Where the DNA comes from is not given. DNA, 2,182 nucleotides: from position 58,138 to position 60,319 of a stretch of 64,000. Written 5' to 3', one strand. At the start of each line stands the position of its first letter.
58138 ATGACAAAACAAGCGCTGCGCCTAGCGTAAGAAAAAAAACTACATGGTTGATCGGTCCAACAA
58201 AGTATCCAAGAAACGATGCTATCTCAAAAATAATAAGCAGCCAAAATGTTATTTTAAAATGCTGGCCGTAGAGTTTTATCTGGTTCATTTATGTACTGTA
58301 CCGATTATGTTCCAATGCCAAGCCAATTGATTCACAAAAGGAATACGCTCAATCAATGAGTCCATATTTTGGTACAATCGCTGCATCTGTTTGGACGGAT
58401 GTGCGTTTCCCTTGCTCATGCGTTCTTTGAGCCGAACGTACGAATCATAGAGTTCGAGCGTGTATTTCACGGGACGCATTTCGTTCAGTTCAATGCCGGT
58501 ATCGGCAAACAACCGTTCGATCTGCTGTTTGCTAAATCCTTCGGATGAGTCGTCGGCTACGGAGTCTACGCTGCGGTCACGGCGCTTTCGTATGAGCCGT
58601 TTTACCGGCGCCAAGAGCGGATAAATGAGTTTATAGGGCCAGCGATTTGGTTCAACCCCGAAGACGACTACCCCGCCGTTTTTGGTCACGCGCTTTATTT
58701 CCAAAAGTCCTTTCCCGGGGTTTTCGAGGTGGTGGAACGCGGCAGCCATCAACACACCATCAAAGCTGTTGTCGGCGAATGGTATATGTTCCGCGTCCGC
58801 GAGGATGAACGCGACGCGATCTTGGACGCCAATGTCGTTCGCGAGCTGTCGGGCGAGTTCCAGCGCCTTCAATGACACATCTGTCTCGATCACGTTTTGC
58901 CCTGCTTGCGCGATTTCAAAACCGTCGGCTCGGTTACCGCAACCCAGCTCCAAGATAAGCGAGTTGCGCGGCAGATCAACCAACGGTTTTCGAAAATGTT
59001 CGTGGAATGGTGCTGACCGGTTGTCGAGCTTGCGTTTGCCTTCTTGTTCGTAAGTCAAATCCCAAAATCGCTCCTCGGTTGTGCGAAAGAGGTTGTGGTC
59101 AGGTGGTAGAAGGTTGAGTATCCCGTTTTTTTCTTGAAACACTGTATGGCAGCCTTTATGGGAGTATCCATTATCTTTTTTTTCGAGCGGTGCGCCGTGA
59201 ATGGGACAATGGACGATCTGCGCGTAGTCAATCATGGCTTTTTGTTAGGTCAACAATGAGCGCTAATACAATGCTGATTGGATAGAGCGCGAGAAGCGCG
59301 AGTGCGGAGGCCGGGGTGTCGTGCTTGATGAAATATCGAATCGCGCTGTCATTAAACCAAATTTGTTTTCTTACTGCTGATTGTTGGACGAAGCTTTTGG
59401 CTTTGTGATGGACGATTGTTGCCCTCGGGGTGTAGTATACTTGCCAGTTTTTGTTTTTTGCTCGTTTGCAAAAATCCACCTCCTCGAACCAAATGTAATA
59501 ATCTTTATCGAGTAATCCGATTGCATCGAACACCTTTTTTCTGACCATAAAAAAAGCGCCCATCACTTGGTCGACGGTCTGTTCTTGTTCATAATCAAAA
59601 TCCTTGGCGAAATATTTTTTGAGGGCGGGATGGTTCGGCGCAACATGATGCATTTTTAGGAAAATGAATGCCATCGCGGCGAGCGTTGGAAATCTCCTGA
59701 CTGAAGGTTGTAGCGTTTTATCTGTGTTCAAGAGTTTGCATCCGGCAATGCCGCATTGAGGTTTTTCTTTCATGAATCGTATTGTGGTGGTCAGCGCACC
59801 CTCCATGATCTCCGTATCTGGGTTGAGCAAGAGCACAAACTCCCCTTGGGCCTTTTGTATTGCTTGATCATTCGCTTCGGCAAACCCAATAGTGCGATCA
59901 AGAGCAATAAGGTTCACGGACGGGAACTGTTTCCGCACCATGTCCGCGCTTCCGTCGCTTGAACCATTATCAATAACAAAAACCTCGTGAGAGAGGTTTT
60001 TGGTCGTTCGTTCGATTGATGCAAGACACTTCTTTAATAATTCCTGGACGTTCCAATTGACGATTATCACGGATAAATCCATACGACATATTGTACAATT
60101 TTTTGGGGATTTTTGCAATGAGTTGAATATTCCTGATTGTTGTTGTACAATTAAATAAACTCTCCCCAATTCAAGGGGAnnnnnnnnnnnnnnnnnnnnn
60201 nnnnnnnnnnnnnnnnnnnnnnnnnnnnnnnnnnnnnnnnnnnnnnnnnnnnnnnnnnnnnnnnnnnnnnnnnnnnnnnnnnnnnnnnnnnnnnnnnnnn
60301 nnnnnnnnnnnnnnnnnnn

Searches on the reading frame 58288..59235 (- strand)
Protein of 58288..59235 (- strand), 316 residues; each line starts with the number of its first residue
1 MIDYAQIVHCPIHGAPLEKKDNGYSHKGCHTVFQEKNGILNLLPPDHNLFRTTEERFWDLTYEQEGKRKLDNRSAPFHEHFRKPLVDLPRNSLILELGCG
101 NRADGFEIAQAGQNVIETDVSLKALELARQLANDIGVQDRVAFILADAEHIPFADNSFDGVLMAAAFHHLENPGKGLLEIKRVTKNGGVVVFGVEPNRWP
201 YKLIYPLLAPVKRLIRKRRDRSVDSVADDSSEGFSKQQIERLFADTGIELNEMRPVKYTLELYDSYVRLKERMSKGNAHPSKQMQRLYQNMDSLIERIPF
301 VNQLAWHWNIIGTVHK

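Call 18: search_protein_families(library=pfam, proteins=[window:58288-59235:-], max_evalue=1)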
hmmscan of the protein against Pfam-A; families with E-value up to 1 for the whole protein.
window:58288-59235:- (316 aa): 11 families
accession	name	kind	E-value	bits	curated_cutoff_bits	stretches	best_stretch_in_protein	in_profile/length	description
PF08241.18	Methyltransf_11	-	8.9e-23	81.2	21.2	1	95-192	1-95/95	Methyltransferase domain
PF13649.12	Methyltransf_25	-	1.1e-18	68.1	27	1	94-188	1-97/97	Methyltransferase domain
PF13847.12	Methyltransf_31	-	1.4e-17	64.2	27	1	94-192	7-109/145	Methyltransferase domain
PF08242.18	Methyltransf_12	-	5.2e-11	43.6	30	1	95-190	1-98/98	Methyltransferase domain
PF01209.24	Ubie_methyltran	-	5.3e-10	39.5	20.1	1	92-191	49-150/233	ubiE/COQ5 methyltransferase family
PF13489.12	Methyltransf_23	-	3.1e-08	34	27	1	88-248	20-159/164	Methyltransferase domain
PF07021.18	MetW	-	0.00065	19.8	21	1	89-189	12-107/193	Methionine biosynthesis protein MetW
PF08003.17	Methyltransf_9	-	0.0032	16.9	23.8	1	85-192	111-217/315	Protein of unknown function (DUF1698)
PF21302.3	Zn_ribbon_RlmA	-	0.015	15.7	27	1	9-47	2-40/44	RlmA, N-terminal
PF03141.22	Methyltransf_29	-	0.06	12.3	23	1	93-196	120-221/506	Putative S-adenosyl-L-methionine-dependent methyltransferase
PF09445.16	Methyltransf_15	-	0.12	12.4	22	1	93-150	3-60/165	RNA cap guanine-N2 methyltransferase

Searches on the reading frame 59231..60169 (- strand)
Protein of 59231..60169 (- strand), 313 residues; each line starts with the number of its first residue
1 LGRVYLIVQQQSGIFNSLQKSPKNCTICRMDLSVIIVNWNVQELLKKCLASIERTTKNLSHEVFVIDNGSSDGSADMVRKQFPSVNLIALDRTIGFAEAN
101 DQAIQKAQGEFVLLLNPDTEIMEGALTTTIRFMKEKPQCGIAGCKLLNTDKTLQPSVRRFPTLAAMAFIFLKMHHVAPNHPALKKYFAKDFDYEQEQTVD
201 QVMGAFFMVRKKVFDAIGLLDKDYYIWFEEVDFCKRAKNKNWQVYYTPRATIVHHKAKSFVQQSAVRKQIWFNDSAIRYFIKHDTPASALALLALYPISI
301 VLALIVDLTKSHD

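Call 18: search_protein_families(library=pfam, proteins=[window:59231-60169:-], max_evalue=1)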
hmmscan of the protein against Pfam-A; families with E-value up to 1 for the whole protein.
window:59231-60169:- (313 aa): 5 families
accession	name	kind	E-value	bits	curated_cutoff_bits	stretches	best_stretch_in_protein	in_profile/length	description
PF00535.33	Glycos_transf_2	-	1.4e-19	71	23.3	1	33-216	1-166/168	Glycosyl transferase family 2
PF13641.12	Glyco_tranf_2_3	-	1.3e-15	58.5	27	1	32-269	3-225/230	Glycosyltransferase like family 2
PF13712.12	Glyco_tranf_2_5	-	1.8e-06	28.3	27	1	84-272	29-207/210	Glycosyltransferase like family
PF13704.12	Glyco_tranf_2_4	-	0.0017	19.2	27.5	1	58-105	16-63/98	Glycosyl transferase family 2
PF02709.20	Glyco_transf_7C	-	0.21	11.7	23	1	198-249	15-67/78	N-terminal domain of galactosyltransferase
